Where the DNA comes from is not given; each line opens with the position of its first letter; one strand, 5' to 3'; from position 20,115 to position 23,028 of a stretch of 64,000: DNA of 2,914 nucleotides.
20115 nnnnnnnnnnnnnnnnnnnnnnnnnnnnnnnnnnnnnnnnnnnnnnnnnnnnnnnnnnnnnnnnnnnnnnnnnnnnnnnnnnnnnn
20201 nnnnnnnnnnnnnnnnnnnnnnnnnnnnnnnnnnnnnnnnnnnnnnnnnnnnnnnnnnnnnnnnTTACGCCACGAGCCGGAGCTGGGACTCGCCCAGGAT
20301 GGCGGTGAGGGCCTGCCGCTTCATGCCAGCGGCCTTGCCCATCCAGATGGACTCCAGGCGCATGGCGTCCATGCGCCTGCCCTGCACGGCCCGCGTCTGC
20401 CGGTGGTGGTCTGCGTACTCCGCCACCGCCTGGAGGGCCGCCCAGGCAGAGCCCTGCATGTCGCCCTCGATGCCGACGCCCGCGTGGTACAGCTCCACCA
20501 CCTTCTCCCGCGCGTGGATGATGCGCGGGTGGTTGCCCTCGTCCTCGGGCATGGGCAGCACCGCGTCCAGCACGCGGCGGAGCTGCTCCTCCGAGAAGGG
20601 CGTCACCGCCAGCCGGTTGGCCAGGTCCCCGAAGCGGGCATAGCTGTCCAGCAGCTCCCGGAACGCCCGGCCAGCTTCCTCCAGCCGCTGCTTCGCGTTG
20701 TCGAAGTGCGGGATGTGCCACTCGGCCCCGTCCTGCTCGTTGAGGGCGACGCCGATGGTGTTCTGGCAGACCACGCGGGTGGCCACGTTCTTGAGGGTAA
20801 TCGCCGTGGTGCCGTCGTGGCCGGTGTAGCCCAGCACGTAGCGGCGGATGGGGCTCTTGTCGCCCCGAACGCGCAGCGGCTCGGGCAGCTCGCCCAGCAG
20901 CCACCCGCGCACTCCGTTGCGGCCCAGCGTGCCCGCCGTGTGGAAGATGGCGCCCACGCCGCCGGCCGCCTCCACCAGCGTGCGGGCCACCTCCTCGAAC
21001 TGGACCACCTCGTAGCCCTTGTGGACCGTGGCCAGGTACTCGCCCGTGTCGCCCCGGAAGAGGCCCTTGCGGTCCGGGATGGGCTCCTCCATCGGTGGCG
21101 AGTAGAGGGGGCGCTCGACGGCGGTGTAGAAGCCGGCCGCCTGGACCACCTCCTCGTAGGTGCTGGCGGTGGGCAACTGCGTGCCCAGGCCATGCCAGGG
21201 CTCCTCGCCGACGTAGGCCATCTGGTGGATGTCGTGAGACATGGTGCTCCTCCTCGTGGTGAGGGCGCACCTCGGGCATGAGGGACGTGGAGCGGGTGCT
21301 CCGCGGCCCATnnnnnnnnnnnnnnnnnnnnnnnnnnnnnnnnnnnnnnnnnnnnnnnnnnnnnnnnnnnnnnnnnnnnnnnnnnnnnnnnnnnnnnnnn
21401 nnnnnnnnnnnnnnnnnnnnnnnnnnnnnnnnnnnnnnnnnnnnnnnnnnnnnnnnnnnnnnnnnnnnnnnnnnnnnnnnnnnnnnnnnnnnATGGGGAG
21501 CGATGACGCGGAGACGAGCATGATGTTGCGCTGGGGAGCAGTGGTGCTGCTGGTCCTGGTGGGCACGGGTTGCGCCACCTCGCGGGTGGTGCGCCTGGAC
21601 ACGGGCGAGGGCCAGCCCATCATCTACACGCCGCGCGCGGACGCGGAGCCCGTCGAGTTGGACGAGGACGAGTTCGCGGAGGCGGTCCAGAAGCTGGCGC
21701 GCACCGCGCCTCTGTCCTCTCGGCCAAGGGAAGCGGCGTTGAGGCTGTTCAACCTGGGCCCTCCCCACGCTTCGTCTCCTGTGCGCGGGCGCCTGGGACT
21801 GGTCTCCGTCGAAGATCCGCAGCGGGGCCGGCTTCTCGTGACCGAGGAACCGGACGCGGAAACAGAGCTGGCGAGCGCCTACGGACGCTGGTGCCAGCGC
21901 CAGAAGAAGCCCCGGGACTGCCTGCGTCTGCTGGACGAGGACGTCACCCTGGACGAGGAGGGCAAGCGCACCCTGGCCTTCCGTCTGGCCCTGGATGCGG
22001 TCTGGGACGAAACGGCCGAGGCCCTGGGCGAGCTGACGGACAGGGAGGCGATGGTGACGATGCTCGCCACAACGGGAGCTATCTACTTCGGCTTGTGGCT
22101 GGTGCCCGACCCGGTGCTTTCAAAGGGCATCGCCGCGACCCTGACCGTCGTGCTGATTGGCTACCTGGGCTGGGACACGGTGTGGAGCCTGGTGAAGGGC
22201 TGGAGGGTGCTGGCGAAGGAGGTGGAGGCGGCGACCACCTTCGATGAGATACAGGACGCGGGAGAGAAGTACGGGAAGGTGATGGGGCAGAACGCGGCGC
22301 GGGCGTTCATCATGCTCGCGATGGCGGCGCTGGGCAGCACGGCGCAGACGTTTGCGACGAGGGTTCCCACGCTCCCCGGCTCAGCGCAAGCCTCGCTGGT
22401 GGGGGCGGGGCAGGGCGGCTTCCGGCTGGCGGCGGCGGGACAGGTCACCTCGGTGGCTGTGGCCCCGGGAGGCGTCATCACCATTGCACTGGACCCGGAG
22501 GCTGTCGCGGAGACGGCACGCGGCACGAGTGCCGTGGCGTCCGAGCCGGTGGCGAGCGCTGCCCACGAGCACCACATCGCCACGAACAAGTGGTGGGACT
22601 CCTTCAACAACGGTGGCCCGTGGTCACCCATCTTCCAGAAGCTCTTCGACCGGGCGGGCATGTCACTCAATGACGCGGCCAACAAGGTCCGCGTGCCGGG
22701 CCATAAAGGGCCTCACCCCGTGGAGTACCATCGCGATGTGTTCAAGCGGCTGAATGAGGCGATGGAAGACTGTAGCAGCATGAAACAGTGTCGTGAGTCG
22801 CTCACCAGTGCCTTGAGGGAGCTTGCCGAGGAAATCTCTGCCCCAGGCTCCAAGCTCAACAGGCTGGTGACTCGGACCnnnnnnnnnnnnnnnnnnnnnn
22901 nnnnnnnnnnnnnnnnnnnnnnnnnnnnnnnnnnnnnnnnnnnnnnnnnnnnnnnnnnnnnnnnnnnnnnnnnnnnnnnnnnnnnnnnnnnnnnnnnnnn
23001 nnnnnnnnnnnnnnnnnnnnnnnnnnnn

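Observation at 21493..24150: Lipoprotein polymorphic toxin with AHH-like nuclease tip plus downstream immunity gene (SitA/SitI-like cassette)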

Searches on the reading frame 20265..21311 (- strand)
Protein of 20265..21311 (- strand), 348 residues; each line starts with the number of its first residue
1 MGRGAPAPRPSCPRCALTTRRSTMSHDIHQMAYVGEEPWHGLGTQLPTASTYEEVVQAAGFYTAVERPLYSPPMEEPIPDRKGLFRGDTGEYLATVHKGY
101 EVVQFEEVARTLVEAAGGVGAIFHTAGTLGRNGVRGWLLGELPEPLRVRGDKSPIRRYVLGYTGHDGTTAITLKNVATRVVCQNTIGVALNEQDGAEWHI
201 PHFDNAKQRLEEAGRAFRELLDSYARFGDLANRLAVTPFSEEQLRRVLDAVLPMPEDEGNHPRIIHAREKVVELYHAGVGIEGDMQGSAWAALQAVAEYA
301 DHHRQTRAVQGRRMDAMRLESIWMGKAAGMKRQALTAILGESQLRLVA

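Call 3: search_protein_families(library=pfam, proteins=[window:20265-21311:-], max_evalue=1)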
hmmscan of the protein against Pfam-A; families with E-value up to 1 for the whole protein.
window:20265-21311:- (348 aa): 2 families
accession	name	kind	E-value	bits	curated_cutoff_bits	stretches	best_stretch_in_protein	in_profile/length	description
PF06067.16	DUF932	-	6e-49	167.3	23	1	93-323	2-227/227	Domain of unknown function (DUF932)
PF18486.7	PUB_1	-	0.052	13.9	31.2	1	238-254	27-43/64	PNGase/UBA- or UBX-containing domain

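Call 4: search_protein_families(library=ncbifam, proteins=[window:20265-21311:-], max_evalue=1)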
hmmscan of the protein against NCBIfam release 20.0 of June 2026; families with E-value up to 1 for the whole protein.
window:20265-21311:- (348 aa): 1 family
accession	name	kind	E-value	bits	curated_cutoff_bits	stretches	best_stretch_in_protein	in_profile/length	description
TIGR03299.1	LGT_TIGR03299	subfamily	7.7e-84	281.5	110.7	1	30-338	2-310/312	phage/plasmid-like protein TIGR03299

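Call 49: search_protein_families(library=phrogs, proteins=[window:20265-21311:-], max_evalue=0.001)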
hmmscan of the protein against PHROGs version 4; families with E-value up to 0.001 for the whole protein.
window:20265-21311:- (348 aa): 1 family
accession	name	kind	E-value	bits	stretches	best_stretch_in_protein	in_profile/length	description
phrog_1221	-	unknown function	6.4e-51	174.5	1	25-340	23-346/355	-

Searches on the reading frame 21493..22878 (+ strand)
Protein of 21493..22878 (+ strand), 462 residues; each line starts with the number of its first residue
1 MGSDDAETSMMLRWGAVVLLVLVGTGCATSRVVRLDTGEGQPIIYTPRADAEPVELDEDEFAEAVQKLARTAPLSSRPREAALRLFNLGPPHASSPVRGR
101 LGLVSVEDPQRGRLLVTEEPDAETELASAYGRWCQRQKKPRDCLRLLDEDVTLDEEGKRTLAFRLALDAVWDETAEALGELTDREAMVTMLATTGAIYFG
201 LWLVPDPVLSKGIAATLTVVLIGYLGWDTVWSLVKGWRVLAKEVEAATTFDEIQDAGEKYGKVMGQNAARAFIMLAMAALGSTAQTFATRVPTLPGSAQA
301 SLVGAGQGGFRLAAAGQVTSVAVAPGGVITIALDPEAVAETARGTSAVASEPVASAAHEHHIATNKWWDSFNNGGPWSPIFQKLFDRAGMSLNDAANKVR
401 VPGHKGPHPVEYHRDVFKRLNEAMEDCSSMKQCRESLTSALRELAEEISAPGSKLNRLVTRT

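Call 3: search_protein_families(library=pfam, proteins=[window:21493-22878:+], max_evalue=1)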
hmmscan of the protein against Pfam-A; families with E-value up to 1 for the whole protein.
window:21493-22878:+ (462 aa): 3 families
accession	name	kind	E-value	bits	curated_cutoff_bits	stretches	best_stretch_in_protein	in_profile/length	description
PF14412.12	AHH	-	3.1e-22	79.1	22.3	1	353-448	13-111/111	A nuclease family of the HNH/ENDO VII superfamily with conserved AHH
PF16073.10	SAT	-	0.079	13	22.8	1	245-320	50-125/239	Starter unit:ACP transacylase in aflatoxin biosynthesis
PF05365.17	UCR_UQCRX_QCR9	-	0.26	11.7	27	1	362-382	31-51/53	Ubiquinol-cytochrome C reductase, UQCRX/QCR9 like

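Call 4: search_protein_families(library=ncbifam, proteins=[window:21493-22878:+], max_evalue=1)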
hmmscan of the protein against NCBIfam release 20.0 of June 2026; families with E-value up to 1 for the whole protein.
window:21493-22878:+ (462 aa): 1 family
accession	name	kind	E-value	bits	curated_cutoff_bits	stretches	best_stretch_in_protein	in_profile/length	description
NF050093.1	SitA5_escort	subfamily_domain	3.6e-106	354.5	160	1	19-285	1-262/262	SitA5 family polymorphic toxin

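Call 6: list_cluster_members(proteins=[window:21493-22878:+, window:22900-24147:+])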
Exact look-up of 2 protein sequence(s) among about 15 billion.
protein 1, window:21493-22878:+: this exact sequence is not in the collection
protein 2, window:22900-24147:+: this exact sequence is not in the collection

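Call 9: find_homologous_proteins(query=window:21493-22878:+, max_evalue=0.00001)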
Query window:21493-22878:+ (462 aa): 453 proteins with E <= 0.00001 among 8000 candidates; the best 120 are listed.
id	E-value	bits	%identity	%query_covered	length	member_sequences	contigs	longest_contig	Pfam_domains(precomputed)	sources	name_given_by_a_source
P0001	1.5e-270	916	90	98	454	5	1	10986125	PF14412.13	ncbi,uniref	ncbi:AHH domain-containing protein [Myxococcus faecalis]|uniref:AHH domain-containing protein n=1 Ta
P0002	9.1e-265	897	90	98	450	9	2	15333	PF14412.13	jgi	jgi:hypothetical protein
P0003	1.0e-264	897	90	97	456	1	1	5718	PF14412.13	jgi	jgi:hypothetical protein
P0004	3.2e-264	895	88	98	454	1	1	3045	PF14412.13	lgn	-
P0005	2.8e-263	892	88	98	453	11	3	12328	PF14412.13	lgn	-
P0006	4.7e-263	891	90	96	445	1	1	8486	PF14412.13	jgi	-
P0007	3.8e-256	868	84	100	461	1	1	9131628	PF14412.13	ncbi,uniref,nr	ncbi:AHH domain-containing protein [Myxococcus sp. MxC21-1]|uniref:AHH domain-containing protein n=1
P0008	4.5e-249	845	84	98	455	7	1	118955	PF14412.13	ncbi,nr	ncbi:AHH domain-containing protein [Myxococcus sp. AM009]|nr:AHH domain-containing protein [Myxococc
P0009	1.7e-248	843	83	98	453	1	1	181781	PF14412.13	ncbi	ncbi:AHH domain-containing protein [Corallococcus terminator]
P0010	2.2e-248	843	82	100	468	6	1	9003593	PF14412.13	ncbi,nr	ncbi:AHH domain-containing protein [Corallococcus macrosporus]|nr:AHH domain-containing protein [Cor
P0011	1.5e-246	837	88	93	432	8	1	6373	PF14412.13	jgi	-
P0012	5.2e-245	832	80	100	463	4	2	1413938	PF14412.13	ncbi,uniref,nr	ncbi:AHH domain-containing protein [Myxococcus sp. CA040A]|uniref:Uncharacterized protein n=2 Tax=My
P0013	3.7e-244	829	81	98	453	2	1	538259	PF14412.13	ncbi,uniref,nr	ncbi:AHH domain-containing protein [Myxococcus eversor]|uniref:SitA5 family polymorphic toxin n=1 Ta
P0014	1.7e-243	827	83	95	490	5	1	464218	PF14412.13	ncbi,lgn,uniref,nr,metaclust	ncbi:A nuclease family of the HNH/ENDO VII superfamily with conserved AHH [Stigmatella aurantiaca]|u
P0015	2.9e-239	813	81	98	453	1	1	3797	PF14412.13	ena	-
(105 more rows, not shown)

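Call 12: find_related_loci(query=window:21493-22878:+, collection=genome_contigs, flank=10000)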
Query window:21493-22878:+ (462 aa) in genome_contigs; peptide patterns used: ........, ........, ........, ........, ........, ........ (x = any residue, [..] = any of these).
46 stretches matched a pattern; 13 encode a relative of the query (tblastn E <= 1e-3); 13 distinct loci.
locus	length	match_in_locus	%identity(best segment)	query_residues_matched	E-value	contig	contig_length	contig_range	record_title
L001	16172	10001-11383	90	1-461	0e+0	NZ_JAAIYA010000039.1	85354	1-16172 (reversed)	Pyxidicoccus caerfyrddinensis strain CA032A NODE_39_length_85354_cov_18.6296, whole genome shotgun sequence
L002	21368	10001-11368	82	7-462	0e+0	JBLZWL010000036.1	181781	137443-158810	Corallococcus terminator strain BB12-2 000015Farrow, whole genome shotgun sequence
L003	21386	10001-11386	80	1-462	0e+0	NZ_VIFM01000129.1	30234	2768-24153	Myxococcus llanfairpwllgwyngyllgogerychwyrndrobwllllantysiliogogogochensis strain AM401 NODE_129_length_30234_cov_32.861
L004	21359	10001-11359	81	10-462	0e+0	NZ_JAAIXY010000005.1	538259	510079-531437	Myxococcus eversor strain AB053B NODE_5_length_538259_cov_13.9129, whole genome shotgun sequence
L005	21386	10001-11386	77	1-462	0e+0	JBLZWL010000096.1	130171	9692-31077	Corallococcus terminator strain BB12-2 000023F_arrow, whole genome shotgun sequence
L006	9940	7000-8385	88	1-462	0e+0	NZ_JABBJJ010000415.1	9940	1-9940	Pyxidicoccus fallax strain DSM 14698 NODE_415_length_9940_cov_33.0418, whole genome shotgun sequence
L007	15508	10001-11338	63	7-461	4e-169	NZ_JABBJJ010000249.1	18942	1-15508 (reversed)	Pyxidicoccus fallax strain DSM 14698 NODE_249_length_18942_cov_39.2122, whole genome shotgun sequence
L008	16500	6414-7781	57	10-461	6e-159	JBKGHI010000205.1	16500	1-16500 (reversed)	Myxococcus sp. 1LA NODE_205_length_16500_cov_147.779082, whole genome shotgun sequence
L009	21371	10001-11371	55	10-462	8e-151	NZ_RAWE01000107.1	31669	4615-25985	Corallococcus carmarthensis strain CA043D NODE_107_31669_cov_26.1632_ID_10793, whole genome shotgun sequence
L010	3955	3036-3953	75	4-308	5e-145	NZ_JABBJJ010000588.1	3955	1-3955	Pyxidicoccus fallax strain DSM 14698 NODE_588_length_3955_cov_31.2889, whole genome shotgun sequence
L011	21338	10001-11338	47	13-462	2e-120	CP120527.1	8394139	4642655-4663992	Myxococcaceae bacterium GXIMD 01537 chromosome, complete genome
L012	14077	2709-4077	58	10-462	6e-129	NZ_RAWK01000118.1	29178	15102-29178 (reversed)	Corallococcus aberystwythensis strain AB050A NODE_118_29178_cov_18.0394_ID_11675, whole genome shotgun sequence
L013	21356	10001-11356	79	10-461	0e+0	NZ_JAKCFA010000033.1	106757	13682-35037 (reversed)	Myxococcus qinghaiensis strain QH3KD-4-1 gnl_ICJDIIDJ_33, whole genome shotgun sequence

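Call 24: search_solved_structures(query=window:21493-22878:+, max_evalue=1, show_alignments=2)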
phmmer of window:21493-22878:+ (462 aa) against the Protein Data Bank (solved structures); distinct sequences matched with E-value up to 1: 0.

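Call 50: predict_structure(alignment_id=A1)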
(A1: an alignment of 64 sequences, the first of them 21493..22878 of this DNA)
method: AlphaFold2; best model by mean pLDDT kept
length: 462 residues; sequences in the alignment: 64
mean_pLDDT: 59.4   pTM: 0.32
mean pLDDT of the five models: 59.4, 54.9, 54.6, 51.3, 47.1
residues with pLDDT >= 90: 77; 70-90: 61; 50-70: 157; < 50: 167
segments of 3 or more residues with pLDDT < 50: 1-3, 24-48, 50-52, 79-120, 149-151, 273-316, 320-333, 336-355
pLDDT, mean of each block of 10 residues (from residue 1): 49 55 38 25 36 57 59 50 46 31 29 31 62 63 52 64 68 60 52 51 56 59 63 73 79 77 65 46 32 32 40 46 37 46 33 51 80 82 96 94 86 96 93 97 97 93 81
secondary structure, 60 per line:
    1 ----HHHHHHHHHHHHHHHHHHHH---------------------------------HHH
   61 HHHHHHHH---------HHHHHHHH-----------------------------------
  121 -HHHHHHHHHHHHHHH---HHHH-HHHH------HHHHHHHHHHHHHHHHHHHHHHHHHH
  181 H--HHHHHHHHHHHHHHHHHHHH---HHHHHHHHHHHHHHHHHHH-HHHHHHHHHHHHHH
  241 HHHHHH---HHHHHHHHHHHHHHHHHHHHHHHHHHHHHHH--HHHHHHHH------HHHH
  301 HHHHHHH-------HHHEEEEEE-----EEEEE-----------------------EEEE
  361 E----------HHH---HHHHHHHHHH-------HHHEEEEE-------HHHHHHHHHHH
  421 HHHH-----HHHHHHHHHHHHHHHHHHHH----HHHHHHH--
elements in order: H5-24 H58-68 H78-85 H122-136 H140-143 H145-148 H155-181 H184-203 H207-225 H227-246 H250-280 H283-290 H297-307 E318-323 E329-333 E357-361 H378-387 E398-402 H410-424 H430-449 H454-460

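Call 54: fold_search(model_id=the predicted structure, library=pdb)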
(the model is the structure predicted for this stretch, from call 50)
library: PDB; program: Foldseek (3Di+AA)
matches with E <= 10: 82; with E <= 0.001: 0
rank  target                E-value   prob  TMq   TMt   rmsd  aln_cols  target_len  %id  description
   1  6g7o                  1.0e+00  0.10  0.15  0.18  17.4       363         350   11  Crystal structure of human alkaline ceramidase 3 (ACER3) at 2.7 Angstrom resolution (released 2019-01-02)
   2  9qvn_M                2.3e+00  0.14  0.11  0.08  16.7       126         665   12  Cryo-EM reconstruction of the NEDD1 anchor protein bound to the gamma-tubulin ring complex (released 2025-05-21)
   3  6q0x_A                2.3e+00  0.03  0.08  0.09  34.4       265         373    9  The cryo-EM structure of the SNX-BAR Mvp1 tetramer (released 2020-04-01)
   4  7xge_E                2.4e+00  0.08  0.08  0.21  15.9       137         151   18  Crystal structure of MCL-1 in complex with computationally designed inhibitor protein (released 2022-07-20)
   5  9g3y_N                2.7e+00  0.12  0.11  0.07  17.1       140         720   13  Structure of the Native CMG-decorated gamma-Tubulin Ring Complex from Pig Brain (released 2024-10-02)
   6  2pop_C                2.8e+00  0.20  0.10  0.13   7.9        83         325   10  The Crystal Structure of TAB1 and BIR1 complex (released 2007-07-03)
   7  9tav_B                2.8e+00  0.18  0.13  0.37  10.9       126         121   15  De novo photoenzyme photoABLE2 in complex with substrate (released 2026-03-25)
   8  9qvm_M                3.0e+00  0.13  0.11  0.07  16.0       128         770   12  Cryo-EM reconstruction of the NEDD1 anchor protein and CDK5RAP2 bound to the gamma-tubulin ring complex (released 2025-05-21)
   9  2pop_A                3.1e+00  0.18  0.10  0.13   7.8        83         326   10  The Crystal Structure of TAB1 and BIR1 complex (released 2007-07-03)
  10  8cf8_G                3.1e+00  0.11  0.08  0.20  13.6        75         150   17  Eravacycline bound to the 30S head (released 2023-08-02)
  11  8cf1_G                3.3e+00  0.11  0.08  0.21  13.3        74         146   16  Tetracycline bound to the 30S head (released 2023-07-26)
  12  1x90_A                3.3e+00  0.04  0.07  0.17  17.6       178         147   13  Crystal structure of mutant form B of a pectin methylesterase inhibitor from Arabidopsis (released 2004-12-28)
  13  2j4o                  3.5e+00  0.15  0.09  0.11   8.7        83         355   11  Structure of TAB1 (released 2006-09-04)
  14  6rw9_A                3.5e+00  0.03  0.09  0.02  47.2       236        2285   17  Cryo-EM structure of Morganella morganii TcdA4 (released 2019-10-23)
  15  9qvm_A                3.6e+00  0.12  0.11  0.08  16.4       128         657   11  Cryo-EM reconstruction of the NEDD1 anchor protein and CDK5RAP2 bound to the gamma-tubulin ring complex (released 2025-05-21)
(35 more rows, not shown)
